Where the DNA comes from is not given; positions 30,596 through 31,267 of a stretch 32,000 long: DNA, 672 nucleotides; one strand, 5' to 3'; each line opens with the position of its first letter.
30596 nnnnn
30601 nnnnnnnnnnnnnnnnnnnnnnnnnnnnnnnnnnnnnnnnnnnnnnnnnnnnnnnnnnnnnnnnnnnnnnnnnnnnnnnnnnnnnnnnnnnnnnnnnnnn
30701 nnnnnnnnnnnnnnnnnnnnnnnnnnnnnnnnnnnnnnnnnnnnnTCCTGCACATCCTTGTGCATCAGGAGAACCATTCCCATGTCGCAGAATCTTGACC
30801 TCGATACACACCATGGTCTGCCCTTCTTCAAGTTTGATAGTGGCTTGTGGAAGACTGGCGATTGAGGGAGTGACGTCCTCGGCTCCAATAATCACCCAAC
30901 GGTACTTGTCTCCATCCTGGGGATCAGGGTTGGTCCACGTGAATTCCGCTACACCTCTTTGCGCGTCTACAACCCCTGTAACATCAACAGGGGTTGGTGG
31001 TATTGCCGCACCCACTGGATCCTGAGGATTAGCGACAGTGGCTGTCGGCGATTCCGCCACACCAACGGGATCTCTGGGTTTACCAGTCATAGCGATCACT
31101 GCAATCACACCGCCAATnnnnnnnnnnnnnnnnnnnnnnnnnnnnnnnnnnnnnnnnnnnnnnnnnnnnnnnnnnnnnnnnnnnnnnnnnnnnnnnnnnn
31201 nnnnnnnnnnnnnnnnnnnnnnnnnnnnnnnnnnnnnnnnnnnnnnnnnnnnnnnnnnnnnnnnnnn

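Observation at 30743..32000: Active membrane kinase with the same topology as the T7SSb pseudokinase EssB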

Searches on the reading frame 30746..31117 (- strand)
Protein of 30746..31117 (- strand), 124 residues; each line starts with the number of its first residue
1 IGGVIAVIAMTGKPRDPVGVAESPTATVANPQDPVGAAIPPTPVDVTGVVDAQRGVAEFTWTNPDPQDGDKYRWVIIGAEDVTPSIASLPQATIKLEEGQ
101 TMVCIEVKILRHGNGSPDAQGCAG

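Call 47: predict_structure(alignment_id=A2)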
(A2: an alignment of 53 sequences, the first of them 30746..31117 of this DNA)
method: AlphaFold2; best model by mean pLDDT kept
length: 124 residues; sequences in the alignment: 53
mean_pLDDT: 85.3   pTM: 0.67
mean pLDDT of the five models: 85.3, 84.3, 84.3, 82.7, 82.5
residues with pLDDT >= 90: 86; 70-90: 2; 50-70: 29; < 50: 7
segments of 3 or more residues with pLDDT < 50: 6-8
pLDDT, mean of each block of 10 residues (from residue 1): 50 57 62 74 98 97 98 97 96 96 98 97 97
secondary structure, 60 per line:
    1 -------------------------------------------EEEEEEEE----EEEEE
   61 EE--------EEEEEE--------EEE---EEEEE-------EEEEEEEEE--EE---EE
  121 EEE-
elements in order: E44-51 E56-62 E71-76 E85-87 E91-95 E103-111 E119-123

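Call 49: fold_search(model_id=the predicted structure, library=pdb)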
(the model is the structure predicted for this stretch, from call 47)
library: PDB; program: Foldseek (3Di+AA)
matches with E <= 10: 1887; with E <= 0.001: 43
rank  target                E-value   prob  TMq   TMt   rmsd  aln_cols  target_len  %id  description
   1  8afo_A                5.8e-05  1.00  0.55  0.36   3.0       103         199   22  Structure of fibronectin 2 and 3 of L1CAM at 2.0 Angstrom (released 2023-03-08)
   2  8afp                  5.8e-05  1.00  0.51  0.33   3.4       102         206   22  Structure of fibronectin 2 and 3 of L1CAM at 3.0 Angstrom (released 2023-03-08)
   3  7e9k_E                1.3e-04  1.00  0.58  0.15   2.8        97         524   12  Crystal Structure of POMGNT2 in complex with UDP and mono-mannosyl peptide (379Man long peptide) (released 2021-05-05)
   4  7jgt                  1.4e-04  1.00  0.57  0.75   2.8        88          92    9  Crystal Structure of FN3tt (released 2021-07-21)
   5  4wtw_B                1.6e-04  1.00  0.53  0.68   3.0        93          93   11  Crystal structure of the third FnIII domain of integrin beta4 (released 2015-02-11)
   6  6hyf_A                1.9e-04  1.00  0.54  0.62   3.2        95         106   10  Crystal structure of the third FNIII domain from rat beta4 integrin, a binding site for periaxin (released 2019-05-08)
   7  2edd_MODEL_1_A        2.6e-04  1.00  0.49  0.50  15.4       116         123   15  Solution structure of the fifth fibronectin type III domain of human Netrin receptor DCC (released 2008-03-04)
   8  5x83_B                3.0e-04  1.00  0.56  0.36   3.0        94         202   14  Structure of DCC FN456 domains (released 2017-09-06)
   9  8oq9_B                3.0e-04  1.00  0.46  0.54   4.2        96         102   14  Crystal structure of the titin domain Fn3-56 (released 2023-08-23)
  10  2yrz_MODEL_1_A        3.3e-04  1.00  0.51  0.53   3.2        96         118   12  Solution structure of the fibronectin type III domain of human Integrin beta-4 (released 2008-04-08)
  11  4wtw_A                3.3e-04  1.00  0.49  0.62   3.6        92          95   11  Crystal structure of the third FnIII domain of integrin beta4 (released 2015-02-11)
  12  7jgu                  3.5e-04  1.00  0.56  0.75   2.8        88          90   10  Structure of FN3tt mut (released 2021-07-21)
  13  8kb7_C                3.5e-04  1.00  0.52  0.14   3.6        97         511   18  Crystal structure of UDP/mannose-bound AGO61/beta-1,4-N-Acetylglucosaminyltransferase 2 (POMGNT2) (released 2024-08-07)
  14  2ed9_MODEL_1_A        4.0e-04  1.00  0.49  0.49  13.3       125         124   14  Solution structure of the third fibronectin type III domain of human Netrin receptor DCC (released 2008-03-04)
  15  2dm4_MODEL_1_A        4.2e-04  1.00  0.47  0.53   4.2        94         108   19  Solution structure of the second fn3 domain of human sorLA/LR11 (released 2006-10-20)
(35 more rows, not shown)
